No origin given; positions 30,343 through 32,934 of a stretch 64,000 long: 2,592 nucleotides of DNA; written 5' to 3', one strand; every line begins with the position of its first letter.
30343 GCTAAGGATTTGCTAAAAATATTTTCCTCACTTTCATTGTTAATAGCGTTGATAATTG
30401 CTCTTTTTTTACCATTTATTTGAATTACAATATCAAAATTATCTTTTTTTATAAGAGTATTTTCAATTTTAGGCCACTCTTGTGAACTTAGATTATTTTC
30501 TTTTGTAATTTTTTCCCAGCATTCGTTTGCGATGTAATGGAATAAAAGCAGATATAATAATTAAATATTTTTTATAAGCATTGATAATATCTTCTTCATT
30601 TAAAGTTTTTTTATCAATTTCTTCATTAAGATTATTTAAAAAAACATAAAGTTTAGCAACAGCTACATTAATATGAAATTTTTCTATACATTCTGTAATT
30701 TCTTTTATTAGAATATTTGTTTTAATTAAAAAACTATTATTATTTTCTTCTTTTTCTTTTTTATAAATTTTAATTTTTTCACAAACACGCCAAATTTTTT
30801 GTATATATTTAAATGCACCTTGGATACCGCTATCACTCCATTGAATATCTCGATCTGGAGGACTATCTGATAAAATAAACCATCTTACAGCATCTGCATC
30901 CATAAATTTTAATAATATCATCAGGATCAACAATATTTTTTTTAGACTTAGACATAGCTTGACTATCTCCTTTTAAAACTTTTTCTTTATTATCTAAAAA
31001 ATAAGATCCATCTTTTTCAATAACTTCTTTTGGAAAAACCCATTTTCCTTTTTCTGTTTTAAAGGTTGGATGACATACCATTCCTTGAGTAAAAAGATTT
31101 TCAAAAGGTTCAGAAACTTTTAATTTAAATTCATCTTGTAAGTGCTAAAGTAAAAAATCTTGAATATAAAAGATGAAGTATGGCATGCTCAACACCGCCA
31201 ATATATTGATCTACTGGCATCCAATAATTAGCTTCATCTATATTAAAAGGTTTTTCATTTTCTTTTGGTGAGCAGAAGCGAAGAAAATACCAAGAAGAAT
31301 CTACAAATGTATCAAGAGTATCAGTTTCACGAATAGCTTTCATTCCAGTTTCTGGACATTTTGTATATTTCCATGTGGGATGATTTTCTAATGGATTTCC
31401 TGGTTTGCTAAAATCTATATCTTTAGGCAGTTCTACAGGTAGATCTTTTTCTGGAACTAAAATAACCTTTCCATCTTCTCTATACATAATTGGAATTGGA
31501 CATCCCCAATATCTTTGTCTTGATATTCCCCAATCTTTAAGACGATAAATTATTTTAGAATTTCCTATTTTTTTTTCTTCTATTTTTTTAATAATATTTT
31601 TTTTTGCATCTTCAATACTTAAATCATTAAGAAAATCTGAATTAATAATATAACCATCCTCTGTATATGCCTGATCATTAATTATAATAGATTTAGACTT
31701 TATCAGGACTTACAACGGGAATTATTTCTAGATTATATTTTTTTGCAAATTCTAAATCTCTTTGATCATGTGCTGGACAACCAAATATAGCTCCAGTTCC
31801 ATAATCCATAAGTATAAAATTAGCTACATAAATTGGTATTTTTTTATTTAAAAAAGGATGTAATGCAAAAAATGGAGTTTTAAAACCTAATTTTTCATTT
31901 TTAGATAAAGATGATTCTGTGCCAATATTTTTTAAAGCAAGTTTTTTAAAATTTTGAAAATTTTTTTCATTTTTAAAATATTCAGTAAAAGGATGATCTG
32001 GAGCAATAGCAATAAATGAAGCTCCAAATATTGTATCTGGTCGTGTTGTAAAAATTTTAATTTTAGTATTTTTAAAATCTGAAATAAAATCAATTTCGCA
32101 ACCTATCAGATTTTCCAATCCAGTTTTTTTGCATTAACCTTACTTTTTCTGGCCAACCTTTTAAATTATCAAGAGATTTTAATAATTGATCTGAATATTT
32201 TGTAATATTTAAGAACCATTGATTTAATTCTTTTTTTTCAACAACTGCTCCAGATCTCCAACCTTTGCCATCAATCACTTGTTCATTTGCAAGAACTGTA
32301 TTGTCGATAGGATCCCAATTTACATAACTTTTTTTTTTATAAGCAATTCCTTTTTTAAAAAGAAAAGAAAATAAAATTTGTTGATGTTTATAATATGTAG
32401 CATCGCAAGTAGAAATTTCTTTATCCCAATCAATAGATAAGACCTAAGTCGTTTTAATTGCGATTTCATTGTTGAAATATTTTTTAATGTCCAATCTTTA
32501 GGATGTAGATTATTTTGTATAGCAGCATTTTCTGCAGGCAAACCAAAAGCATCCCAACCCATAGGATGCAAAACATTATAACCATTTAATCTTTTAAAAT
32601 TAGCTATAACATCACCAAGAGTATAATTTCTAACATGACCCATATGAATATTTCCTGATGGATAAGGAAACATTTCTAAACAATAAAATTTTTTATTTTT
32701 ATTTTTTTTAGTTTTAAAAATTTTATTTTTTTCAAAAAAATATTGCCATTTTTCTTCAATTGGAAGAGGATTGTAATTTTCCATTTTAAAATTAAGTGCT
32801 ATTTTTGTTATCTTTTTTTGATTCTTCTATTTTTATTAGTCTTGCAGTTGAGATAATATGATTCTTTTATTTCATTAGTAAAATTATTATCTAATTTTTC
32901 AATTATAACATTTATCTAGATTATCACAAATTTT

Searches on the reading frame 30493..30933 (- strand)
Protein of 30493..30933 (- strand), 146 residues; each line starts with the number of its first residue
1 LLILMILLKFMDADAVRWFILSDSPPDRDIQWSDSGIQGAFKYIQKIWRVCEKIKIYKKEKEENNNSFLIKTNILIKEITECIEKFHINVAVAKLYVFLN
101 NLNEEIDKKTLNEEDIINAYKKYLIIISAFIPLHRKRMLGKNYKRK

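Call 59: search_protein_families(library=pfam, proteins=[window:30493-30933:-], max_evalue=0.001)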
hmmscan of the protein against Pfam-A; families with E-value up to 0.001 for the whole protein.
window:30493-30933:- (146 aa): 1 family
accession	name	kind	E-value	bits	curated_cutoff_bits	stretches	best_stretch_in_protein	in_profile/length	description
PF08264.19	Anticodon_1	-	1.4e-05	25.4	25.1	1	68-132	4-80/148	Anticodon-binding domain of tRNA ligase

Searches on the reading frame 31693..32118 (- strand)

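Call 59: search_protein_families(library=pfam, proteins=[window:31693-32118:-], max_evalue=0.001)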
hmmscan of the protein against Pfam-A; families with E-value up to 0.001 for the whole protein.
window:31693-32118:- (141 aa): 1 family
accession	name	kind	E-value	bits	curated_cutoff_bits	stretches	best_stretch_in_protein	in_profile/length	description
PF13603.12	tRNA-synt_1_2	-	6.2e-48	163.2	25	1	6-139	9-143/185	Leucyl-tRNA synthetase, editing domain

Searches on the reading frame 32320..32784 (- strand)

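Call 59: search_protein_families(library=pfam, proteins=[window:32320-32784:-], max_evalue=0.001)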
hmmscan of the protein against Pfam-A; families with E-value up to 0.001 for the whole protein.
window:32320-32784:- (154 aa): 2 families
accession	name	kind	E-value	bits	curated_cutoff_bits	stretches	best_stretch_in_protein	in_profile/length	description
PF00133.28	tRNA-synt_1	-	8.1e-15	54.9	22.7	1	13-94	2-85/414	tRNA synthetases class I (I, L, M and V)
PF09334.17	tRNA-synt_1g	-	4.3e-13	49.2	20.1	1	39-113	7-81/391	tRNA synthetases class I (M)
